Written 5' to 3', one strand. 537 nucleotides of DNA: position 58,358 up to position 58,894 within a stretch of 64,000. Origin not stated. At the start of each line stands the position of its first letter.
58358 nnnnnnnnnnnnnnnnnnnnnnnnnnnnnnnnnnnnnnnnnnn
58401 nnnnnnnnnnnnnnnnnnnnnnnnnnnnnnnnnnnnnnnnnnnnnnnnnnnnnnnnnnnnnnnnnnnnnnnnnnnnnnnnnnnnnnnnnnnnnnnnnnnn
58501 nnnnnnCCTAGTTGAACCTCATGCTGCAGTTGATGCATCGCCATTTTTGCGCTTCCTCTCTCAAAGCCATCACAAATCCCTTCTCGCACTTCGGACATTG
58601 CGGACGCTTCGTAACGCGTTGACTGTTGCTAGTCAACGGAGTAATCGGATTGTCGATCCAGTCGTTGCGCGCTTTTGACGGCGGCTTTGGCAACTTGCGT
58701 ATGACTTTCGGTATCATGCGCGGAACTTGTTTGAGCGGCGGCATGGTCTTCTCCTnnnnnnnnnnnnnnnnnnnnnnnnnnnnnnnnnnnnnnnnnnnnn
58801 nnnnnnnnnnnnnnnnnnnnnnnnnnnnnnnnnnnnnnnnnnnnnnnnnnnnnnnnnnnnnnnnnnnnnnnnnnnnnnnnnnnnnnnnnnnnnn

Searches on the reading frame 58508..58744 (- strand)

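Call 61: search_protein_families(library=pfam, proteins=[window:58508-58744:-], max_evalue=0.01)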
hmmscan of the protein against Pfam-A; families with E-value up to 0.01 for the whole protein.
window:58508-58744:- (78 aa): 1 family
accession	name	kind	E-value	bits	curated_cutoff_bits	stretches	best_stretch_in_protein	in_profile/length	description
PF13465.12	zf-H2C2_2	-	0.0045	17.7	40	0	49-58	16-25/26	Zinc-finger double domain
